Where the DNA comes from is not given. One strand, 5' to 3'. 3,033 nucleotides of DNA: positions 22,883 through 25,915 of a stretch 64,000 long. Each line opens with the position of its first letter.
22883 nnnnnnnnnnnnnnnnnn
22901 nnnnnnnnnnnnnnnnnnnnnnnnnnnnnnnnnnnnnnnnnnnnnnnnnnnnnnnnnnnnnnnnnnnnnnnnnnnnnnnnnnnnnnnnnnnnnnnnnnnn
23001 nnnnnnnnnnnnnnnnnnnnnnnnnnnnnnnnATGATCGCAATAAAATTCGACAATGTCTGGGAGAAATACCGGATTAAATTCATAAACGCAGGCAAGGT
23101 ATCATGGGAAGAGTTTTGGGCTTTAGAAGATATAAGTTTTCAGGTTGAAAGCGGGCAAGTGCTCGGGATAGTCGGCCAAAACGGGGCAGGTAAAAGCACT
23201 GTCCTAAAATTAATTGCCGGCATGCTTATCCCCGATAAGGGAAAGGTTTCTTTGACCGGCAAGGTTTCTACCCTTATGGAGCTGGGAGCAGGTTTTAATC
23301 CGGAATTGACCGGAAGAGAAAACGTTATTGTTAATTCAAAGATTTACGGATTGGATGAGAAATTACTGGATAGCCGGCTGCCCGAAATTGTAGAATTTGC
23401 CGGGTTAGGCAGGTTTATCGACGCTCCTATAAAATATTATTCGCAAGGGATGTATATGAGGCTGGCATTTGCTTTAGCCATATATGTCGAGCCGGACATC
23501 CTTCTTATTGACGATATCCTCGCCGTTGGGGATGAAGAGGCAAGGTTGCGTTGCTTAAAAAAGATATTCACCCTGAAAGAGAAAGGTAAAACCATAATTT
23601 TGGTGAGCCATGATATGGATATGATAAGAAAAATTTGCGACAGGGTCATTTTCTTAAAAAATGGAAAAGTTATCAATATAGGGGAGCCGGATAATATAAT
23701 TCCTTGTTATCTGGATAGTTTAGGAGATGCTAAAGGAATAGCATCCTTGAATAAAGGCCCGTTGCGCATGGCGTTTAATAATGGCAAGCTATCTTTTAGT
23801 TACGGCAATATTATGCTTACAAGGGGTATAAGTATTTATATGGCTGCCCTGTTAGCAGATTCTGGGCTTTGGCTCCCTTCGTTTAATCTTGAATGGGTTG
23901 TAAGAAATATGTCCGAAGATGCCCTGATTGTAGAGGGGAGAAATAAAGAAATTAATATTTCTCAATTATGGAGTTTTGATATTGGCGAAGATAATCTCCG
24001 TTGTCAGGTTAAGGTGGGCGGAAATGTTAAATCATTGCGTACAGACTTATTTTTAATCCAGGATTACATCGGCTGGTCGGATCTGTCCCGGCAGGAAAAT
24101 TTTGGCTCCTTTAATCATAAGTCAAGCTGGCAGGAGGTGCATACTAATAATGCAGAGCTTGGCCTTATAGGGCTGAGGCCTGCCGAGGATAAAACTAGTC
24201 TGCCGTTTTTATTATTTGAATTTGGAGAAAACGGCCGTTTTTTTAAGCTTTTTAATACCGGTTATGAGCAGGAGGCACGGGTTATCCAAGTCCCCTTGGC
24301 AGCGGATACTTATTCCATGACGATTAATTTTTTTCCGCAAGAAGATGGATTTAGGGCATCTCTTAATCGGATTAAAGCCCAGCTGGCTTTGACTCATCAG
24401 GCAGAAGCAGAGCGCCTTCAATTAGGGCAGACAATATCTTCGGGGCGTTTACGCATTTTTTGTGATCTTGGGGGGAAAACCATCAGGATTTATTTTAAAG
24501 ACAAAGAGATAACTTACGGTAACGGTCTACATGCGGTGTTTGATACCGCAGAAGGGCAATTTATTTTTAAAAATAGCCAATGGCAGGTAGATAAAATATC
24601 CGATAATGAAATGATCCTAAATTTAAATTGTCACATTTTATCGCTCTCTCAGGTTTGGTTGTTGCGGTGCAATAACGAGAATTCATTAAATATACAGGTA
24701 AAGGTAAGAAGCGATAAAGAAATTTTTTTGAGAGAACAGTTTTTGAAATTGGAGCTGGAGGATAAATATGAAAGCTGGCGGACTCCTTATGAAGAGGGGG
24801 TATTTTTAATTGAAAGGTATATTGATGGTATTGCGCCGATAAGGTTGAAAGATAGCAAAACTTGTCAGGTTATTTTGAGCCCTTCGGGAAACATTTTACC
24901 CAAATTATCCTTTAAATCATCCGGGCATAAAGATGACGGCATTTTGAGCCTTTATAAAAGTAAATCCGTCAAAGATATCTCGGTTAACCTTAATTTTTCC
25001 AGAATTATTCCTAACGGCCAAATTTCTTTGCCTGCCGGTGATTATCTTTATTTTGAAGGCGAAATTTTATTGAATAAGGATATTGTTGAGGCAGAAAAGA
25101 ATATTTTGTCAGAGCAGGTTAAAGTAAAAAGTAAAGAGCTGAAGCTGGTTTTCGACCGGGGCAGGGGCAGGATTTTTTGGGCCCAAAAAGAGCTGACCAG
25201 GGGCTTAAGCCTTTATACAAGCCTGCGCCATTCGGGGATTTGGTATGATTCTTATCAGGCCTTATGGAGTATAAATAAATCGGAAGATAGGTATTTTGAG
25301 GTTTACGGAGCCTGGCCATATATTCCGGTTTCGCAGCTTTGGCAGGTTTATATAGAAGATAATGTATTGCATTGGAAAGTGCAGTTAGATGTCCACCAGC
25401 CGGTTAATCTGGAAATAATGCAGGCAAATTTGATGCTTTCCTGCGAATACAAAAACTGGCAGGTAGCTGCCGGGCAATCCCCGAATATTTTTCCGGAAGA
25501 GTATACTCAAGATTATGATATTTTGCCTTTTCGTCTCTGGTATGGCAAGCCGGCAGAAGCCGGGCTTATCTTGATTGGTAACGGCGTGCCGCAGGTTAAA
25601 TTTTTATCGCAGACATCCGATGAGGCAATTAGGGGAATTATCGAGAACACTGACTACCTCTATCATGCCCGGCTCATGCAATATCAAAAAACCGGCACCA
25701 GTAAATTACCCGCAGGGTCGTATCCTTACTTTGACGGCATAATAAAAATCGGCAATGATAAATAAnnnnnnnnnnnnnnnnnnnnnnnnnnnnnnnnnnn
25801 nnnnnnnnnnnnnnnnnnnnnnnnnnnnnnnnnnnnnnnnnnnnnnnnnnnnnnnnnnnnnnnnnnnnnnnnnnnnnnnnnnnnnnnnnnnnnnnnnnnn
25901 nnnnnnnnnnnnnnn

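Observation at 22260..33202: Candidate undescribed glycan-modification system: Wzm/Wzt exporter + giant dual B12-radical-SAM + three tandem rSAM/SPASM paralogs inside a glycosyltransferase locus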

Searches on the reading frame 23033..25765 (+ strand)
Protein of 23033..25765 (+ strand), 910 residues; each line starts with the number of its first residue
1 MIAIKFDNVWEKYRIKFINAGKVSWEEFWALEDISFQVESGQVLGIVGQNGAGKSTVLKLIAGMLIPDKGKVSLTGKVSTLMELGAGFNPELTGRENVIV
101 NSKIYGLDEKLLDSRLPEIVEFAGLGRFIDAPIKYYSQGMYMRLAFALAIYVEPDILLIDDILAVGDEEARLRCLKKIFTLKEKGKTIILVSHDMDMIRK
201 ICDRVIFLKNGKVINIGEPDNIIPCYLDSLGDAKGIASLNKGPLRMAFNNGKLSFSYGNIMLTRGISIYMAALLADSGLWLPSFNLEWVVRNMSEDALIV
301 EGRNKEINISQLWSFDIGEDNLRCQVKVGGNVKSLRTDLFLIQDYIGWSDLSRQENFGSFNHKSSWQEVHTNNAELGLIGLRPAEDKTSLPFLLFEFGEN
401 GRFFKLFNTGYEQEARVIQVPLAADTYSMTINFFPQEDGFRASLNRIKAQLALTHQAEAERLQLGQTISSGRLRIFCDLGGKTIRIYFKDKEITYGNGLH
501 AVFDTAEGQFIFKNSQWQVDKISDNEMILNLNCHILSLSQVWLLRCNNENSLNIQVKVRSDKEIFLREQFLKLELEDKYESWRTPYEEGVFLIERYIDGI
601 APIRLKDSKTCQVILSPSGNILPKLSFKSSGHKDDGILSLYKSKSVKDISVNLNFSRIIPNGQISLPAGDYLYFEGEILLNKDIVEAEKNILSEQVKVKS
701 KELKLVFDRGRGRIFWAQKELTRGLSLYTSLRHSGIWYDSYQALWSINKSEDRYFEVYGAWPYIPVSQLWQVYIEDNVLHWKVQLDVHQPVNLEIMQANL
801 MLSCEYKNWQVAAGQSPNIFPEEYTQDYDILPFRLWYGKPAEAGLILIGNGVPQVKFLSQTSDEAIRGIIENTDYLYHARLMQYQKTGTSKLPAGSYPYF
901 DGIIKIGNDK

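Call 3: search_protein_families(library=pfam, proteins=[window:23033-25765:+], max_evalue=0.01)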
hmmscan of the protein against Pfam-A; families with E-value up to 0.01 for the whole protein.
window:23033-25765:+ (910 aa): 4 families
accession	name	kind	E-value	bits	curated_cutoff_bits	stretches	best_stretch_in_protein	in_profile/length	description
PF00005.33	ABC_tran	-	7.8e-22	78.8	25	1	31-161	1-134/137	ABC transporter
PF13476.12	AAA_23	-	0.00021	22.4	27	1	32-67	13-45/201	AAA domain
PF13555.12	AAA_29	-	0.00033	20.8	27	1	24-69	8-50/61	P-loop containing region of AAA domain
PF02463.25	SMC_N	-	0.0022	17.9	40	0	42-61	25-44/220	RecF/RecN/SMC N terminal domain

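Call 5: search_protein_families(library=ncbifam, proteins=[window:23033-25765:+], max_evalue=0.001)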
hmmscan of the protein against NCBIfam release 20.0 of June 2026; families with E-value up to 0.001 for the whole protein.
window:23033-25765:+ (910 aa): 183 families (the best 25 are shown)
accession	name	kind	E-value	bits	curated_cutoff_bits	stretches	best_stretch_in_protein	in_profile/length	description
NF010065.0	PRK13545.1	equivalog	1.5e-56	192.2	538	1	17-232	28-240/549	teichoic acids export protein ATP-binding subunit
NF010066.0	PRK13546.1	equivalog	8.5e-55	185.9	320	1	12-237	21-245/264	teichoic acids export ABC transporter ATP-binding subunit TagH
NF050108.1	galactan_ABC_ATP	equivalog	4.4e-44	150.5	400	1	30-226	44-240/244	galactan export ABC transporter ATP-binding subunit Wzt/RfbE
TIGR01188.1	drrA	subfamily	6.8e-38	130.7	312.45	1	25-221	3-210/302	daunorubicin resistance ABC transporter, ATP-binding protein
NF010059.0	PRK13536.1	equivalog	6.4e-35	120.5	549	1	18-223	47-262/342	nodulation factor ABC transporter ATP-binding protein NodI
NF010060.0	PRK13537.1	equivalog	5.1e-33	114.3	521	1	24-223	24-234/314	nodulation factor ABC transporter ATP-binding protein NodI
TIGR01288.1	nodI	equivalog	1.3e-32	113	424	1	24-223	13-223/303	nodulation factor ABC transporter ATP-binding protein NodI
TIGR04521.1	ECF_ATPase_2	equivalog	5.6e-31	107.7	330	2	96-223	104-233/279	energy-coupling factor transporter ATPase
TIGR04520.1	ECF_ATPase_1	equivalog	6.8e-28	97.8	315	2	105-223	106-224/269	energy-coupling factor transporter ATPase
TIGR03522.1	GldA_ABC_ATP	equivalog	5.8e-27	94.9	402.6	1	29-215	16-212/301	gliding motility-associated ABC transporter ATP-binding subunit GldA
TIGR03740.1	galliderm_ABC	subfamily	1.3e-26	93.7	309.75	1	26-214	11-203/223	lantibiotic protection ABC transporter ATP-binding subunit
NF033858.1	ABC2_perm_RbbA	equivalog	1.4e-26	92.7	1050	1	24-223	275-485/909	ribosome-associated ATPase/putative transporter RbbA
TIGR00968.1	3a0106s01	subfamily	6.5e-26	91.3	342.75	1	22-222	7-218/237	sulfate ABC transporter ATP-binding protein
TIGR01186.1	proV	subfamily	7.9e-26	91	326.6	1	30-223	8-218/363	betaine/proline/choline family ABC transporter ATP-binding protein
NF007082.0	PRK09536.1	equivalog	4e-25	88.7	537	2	120-223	124-227/402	corrinoid ABC transporter ATPase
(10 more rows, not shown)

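Call 31: find_homologous_proteins(query=window:23033-25762:+, max_evalue=0.00001)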
Query window:23033-25762:+ (910 aa): 4182 proteins with E <= 0.00001 among 8000 candidates; the best 120 are listed.
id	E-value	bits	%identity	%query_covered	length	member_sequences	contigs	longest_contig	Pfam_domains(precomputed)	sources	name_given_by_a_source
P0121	0.0e+0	2083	100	100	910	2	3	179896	PF00005.34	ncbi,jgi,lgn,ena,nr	ncbi:MAG: ABC transporter ATP-binding protein [Candidatus Omnitrophica bacterium]|jgi:ABC-type polys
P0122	0.0e+0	1346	45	100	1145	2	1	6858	PF00005.34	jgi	-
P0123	0.0e+0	1107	38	97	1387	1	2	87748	PF00005.34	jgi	-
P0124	0.0e+0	1103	39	97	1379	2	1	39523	PF00005.34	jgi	-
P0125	0.0e+0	1066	40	100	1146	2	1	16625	PF00005.34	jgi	-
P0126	0.0e+0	1044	40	91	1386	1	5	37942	PF00005.34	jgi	-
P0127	0.0e+0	1040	38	100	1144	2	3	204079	PF00005.34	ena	-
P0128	0.0e+0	1025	41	92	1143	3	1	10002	PF00005.34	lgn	-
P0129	0.0e+0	1020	40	100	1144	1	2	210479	PF00005.34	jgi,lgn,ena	-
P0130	1.1e-297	1008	39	100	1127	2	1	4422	PF00005.34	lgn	-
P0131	1.6e-291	988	50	100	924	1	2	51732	PF00005.34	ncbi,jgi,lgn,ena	-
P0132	1.7e-291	988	50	100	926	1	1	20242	PF00005.34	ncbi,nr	ncbi:MAG: hypothetical protein COX40_07055 [Candidatus Omnitrophica bacterium CG23_combo_of_CG06-09_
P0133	1.8e-291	987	50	100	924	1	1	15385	PF00005.34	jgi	-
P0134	3.0e-291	987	50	100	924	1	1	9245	PF00005.34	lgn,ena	-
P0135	3.8e-291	986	50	100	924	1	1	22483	PF00005.34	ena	-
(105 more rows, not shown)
